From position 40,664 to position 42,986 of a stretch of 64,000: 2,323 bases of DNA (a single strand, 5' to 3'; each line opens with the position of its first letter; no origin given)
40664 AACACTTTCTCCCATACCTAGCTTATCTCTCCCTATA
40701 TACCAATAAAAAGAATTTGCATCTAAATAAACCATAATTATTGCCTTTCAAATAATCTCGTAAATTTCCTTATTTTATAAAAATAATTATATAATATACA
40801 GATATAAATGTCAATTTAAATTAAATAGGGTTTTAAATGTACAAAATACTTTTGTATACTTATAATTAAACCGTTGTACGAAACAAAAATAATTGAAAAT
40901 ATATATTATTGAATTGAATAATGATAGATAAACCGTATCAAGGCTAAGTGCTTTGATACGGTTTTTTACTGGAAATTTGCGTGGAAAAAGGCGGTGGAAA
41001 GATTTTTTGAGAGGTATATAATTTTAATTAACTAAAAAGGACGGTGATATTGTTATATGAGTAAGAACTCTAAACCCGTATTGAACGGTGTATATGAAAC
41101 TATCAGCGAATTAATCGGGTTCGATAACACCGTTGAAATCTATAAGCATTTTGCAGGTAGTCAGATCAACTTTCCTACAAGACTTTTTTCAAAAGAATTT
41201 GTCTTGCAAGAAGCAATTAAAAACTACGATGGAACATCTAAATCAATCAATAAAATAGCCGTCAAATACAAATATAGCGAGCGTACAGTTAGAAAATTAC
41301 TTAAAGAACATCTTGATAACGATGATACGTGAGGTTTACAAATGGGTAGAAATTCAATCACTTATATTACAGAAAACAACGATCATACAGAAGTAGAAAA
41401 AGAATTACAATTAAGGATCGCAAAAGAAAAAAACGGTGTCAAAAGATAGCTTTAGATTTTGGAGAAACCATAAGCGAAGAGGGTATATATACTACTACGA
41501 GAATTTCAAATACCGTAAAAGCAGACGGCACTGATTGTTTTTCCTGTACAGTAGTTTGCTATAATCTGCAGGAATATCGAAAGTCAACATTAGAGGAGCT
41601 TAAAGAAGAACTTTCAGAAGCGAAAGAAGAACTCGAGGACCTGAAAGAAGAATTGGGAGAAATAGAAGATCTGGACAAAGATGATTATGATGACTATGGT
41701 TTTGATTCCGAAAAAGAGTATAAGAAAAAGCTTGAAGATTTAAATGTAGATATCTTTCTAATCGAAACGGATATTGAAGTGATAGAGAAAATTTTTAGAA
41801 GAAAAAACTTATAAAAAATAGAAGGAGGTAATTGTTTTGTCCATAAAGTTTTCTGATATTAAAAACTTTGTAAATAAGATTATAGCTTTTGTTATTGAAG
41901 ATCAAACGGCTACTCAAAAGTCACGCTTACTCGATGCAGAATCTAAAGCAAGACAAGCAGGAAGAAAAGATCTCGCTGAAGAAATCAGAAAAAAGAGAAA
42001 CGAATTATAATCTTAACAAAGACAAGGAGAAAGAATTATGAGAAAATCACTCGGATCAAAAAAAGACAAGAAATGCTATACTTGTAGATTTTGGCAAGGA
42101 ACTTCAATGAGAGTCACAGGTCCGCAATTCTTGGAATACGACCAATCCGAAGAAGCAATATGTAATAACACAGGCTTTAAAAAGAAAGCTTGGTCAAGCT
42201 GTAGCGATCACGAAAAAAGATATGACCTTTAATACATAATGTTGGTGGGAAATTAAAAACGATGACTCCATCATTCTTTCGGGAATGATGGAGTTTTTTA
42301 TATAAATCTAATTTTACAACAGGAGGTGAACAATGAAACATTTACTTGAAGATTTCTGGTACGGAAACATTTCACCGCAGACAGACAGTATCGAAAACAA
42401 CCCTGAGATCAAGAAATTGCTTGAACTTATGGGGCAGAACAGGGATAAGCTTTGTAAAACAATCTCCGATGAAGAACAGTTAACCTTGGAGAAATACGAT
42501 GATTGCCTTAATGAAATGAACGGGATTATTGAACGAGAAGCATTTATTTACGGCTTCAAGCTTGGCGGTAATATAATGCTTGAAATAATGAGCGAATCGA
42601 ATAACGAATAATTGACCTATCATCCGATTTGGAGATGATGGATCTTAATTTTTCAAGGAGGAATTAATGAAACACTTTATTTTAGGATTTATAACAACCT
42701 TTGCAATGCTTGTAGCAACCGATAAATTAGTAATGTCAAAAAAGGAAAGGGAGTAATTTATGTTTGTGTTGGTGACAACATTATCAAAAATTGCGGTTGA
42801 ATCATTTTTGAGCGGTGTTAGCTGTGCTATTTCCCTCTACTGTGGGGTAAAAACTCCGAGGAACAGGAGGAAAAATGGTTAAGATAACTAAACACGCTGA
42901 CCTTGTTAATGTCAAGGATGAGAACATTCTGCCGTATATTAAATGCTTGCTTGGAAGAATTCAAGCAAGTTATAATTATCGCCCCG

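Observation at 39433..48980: tRNA-Ser-targeted 9.5-kb island whose only recombinases are two convergent large serine recombinases, next to a P4/D5-type helicase (SCC-like gene set)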

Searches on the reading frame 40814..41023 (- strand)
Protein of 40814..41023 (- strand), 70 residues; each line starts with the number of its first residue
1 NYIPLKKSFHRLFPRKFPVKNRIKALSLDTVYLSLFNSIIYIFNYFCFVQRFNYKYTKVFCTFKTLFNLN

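Call 103: search_protein_families(library=pfam, proteins=[window:40814-41023:-], max_evalue=1)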
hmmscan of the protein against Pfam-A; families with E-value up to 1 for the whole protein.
seq(70 aa): 1 family
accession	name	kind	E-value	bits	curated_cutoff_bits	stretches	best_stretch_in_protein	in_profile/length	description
PF09531.15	Ndc1_Nup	-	0.11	11.6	29.8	1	4-65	159-217/607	Nucleoporin protein Ndc1-Nup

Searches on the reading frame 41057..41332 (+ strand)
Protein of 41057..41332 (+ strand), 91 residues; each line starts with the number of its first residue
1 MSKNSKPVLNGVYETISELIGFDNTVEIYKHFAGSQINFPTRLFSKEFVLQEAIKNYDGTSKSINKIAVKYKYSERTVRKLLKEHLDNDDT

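Call 7: search_protein_families(library=pfam, proteins=[window:41057-41332:+], max_evalue=0.01)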
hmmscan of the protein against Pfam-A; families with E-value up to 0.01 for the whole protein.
window:41057-41332:+ (91 aa): 1 family
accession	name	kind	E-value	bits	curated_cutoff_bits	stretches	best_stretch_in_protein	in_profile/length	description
PF08765.17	Mor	-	0.00015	22.1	24.9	1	12-84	23-94/107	Mor transcription activator family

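Call 53: search_protein_families(library=ncbifam, proteins=[window:41057-41332:+], max_evalue=0.01)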
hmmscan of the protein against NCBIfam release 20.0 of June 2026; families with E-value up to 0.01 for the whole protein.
window:41057-41332:+ (91 aa): 1 family
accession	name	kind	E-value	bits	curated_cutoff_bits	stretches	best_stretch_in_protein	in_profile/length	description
NF048019.1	IS256_Zn_var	equivalog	0.0079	15.5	150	1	52-85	40-73/304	IS256 family transposase, variant Zn-binding type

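Call 54: search_protein_families(library=phrogs, proteins=[window:41057-41332:+], max_evalue=0.01)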
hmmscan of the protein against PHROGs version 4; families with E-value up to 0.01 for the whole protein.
window:41057-41332:+ (91 aa): 2 families
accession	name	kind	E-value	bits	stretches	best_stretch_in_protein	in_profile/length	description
phrog_836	-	transcription regulation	2.5e-10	41.6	2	52-87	87-122/133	late transcriptional activator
phrog_532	-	transcription regulation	0.0013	19.8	1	20-85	53-117/132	late transcriptional activator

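Call 84: search_protein_families(library=padloc, proteins=[window:41057-41332:+], max_evalue=0.01)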
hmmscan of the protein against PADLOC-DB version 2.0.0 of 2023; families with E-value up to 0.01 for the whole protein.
window:41057-41332:+ (91 aa): 0 families

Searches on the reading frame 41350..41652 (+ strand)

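Call 103: search_protein_families(library=pfam, proteins=[window:41350-41652:+], max_evalue=1)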
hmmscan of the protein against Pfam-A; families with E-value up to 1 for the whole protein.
seq(101 aa): 3 families
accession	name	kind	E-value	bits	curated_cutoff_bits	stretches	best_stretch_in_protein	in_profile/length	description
PF11074.14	DUF2779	-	0.12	13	23.3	1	17-100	41-102/126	Domain of unknown function(DUF2779)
PF00831.28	Ribosomal_L29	-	0.56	10.7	24.5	1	75-99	2-26/57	Ribosomal L29 protein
PF01498.24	HTH_Tnp_Tc3_2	-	0.67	10.7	31.5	0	10-30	44-64/72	Transposase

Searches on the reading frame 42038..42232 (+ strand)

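Call 54: search_protein_families(library=phrogs, proteins=[window:42038-42232:+], max_evalue=0.01)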
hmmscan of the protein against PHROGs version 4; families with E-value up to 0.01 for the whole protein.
window:42038-42232:+ (64 aa): 0 families

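Call 103: search_protein_families(library=pfam, proteins=[window:42038-42232:+], max_evalue=1)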
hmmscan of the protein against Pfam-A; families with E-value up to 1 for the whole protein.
window:42038-42232:+ (64 aa): 1 family
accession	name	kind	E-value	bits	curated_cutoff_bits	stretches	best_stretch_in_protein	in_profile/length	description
PF08010.17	Phage_30_3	-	0.041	14.2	36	1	3-51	52-102/138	Bacteriophage protein GP30.3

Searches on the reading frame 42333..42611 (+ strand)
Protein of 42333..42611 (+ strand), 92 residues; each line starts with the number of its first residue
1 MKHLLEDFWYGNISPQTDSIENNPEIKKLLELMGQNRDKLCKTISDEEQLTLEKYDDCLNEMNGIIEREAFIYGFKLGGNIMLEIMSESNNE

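Call 7: search_protein_families(library=pfam, proteins=[window:42333-42611:+], max_evalue=0.01)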
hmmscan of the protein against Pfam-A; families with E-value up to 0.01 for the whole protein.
window:42333-42611:+ (92 aa): 1 family
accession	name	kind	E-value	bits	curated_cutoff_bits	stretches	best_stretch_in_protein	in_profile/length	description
PF20648.2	DUF6809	-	7.6e-24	84.8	27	1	1-85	1-85/85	Family of unknown function (DUF6809)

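Call 53: search_protein_families(library=ncbifam, proteins=[window:42333-42611:+], max_evalue=0.01)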
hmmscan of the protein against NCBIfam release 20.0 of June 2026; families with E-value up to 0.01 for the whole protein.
window:42333-42611:+ (92 aa): 0 families

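Call 54: search_protein_families(library=phrogs, proteins=[window:42333-42611:+], max_evalue=0.01)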
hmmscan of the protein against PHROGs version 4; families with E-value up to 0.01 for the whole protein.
window:42333-42611:+ (92 aa): 0 families

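Call 84: search_protein_families(library=padloc, proteins=[window:42333-42611:+], max_evalue=0.01)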
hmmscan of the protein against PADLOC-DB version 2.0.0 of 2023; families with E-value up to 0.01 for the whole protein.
window:42333-42611:+ (92 aa): 0 families

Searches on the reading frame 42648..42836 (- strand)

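Call 103: search_protein_families(library=pfam, proteins=[window:42648-42836:-], max_evalue=1)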
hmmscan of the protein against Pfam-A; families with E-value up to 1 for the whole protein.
seq(63 aa): 1 family
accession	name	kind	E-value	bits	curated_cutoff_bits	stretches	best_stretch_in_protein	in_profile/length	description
PF21468.3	Tor_FN3_2nd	-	0.069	13.8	27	1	9-53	10-53/86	Tyrosine-protein kinase receptor torso, second FN3 domain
